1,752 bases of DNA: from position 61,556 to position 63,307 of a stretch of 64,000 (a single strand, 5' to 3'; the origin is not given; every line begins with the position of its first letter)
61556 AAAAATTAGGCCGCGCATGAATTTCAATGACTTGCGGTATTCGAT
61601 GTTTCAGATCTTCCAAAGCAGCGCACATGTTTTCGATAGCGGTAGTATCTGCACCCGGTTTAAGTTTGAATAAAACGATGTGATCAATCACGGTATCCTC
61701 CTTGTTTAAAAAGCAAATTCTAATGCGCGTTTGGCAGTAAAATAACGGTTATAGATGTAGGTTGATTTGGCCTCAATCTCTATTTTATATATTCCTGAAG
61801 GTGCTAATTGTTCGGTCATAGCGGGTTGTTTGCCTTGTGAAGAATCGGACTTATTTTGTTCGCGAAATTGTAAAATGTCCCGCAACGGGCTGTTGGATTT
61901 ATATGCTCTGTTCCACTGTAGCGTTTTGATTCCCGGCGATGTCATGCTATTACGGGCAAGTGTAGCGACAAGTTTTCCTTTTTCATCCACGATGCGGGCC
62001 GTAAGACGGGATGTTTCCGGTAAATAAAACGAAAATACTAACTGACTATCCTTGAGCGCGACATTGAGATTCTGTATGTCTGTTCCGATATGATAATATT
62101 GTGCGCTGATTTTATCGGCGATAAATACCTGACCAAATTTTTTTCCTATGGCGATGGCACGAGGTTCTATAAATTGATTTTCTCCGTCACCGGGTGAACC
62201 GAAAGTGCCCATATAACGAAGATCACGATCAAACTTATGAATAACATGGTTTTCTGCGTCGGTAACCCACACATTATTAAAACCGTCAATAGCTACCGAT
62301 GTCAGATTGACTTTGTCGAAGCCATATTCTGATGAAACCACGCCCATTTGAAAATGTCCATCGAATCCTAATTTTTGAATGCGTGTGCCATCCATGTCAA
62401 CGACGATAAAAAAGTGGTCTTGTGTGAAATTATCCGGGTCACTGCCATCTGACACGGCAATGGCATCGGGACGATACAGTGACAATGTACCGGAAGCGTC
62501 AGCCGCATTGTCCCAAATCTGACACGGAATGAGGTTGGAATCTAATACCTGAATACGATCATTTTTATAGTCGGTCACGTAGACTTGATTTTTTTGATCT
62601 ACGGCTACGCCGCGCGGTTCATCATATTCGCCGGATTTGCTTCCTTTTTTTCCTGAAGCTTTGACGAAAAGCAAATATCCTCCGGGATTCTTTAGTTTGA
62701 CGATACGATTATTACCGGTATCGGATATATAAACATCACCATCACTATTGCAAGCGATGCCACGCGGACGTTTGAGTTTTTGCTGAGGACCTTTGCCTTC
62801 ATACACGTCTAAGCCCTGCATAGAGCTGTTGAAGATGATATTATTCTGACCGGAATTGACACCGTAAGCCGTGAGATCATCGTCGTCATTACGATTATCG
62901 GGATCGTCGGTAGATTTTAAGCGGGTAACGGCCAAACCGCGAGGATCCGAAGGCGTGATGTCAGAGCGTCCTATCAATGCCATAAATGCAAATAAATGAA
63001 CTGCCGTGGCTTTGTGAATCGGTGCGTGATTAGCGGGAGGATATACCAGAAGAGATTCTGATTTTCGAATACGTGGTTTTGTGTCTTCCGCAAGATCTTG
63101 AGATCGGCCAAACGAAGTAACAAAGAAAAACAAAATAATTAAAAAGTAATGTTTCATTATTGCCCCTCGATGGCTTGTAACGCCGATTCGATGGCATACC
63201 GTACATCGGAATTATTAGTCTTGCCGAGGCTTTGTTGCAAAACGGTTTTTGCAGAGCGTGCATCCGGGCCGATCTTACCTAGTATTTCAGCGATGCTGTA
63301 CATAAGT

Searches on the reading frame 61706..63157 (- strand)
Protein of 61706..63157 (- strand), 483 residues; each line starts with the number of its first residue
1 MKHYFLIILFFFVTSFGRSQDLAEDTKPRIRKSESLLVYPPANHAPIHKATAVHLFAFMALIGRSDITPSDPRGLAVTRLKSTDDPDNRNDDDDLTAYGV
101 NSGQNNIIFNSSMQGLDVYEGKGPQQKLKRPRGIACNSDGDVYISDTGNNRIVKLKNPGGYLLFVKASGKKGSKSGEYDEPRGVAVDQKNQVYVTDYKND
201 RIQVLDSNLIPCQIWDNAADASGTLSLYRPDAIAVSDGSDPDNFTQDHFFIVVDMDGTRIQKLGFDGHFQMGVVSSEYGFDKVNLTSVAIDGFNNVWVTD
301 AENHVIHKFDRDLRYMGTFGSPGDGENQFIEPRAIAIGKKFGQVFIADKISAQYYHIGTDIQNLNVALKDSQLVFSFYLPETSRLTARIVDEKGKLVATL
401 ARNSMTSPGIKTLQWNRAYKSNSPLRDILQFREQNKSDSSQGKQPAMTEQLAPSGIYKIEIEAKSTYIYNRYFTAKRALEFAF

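Call 14: search_protein_families(library=pfam, proteins=[window:61706-63157:-], max_evalue=0.001)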
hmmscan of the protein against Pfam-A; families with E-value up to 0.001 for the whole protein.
window:61706-63157:- (483 aa): 2 families
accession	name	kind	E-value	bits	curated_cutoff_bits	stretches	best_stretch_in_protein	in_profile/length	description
PF01436.27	NHL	-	3.1e-21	74.7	20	2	180-204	3-27/28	NHL repeat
PF25021.1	TEN_NHL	-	1.7e-06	27.7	27.1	0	102-153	118-166/357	Teneurin NHL domain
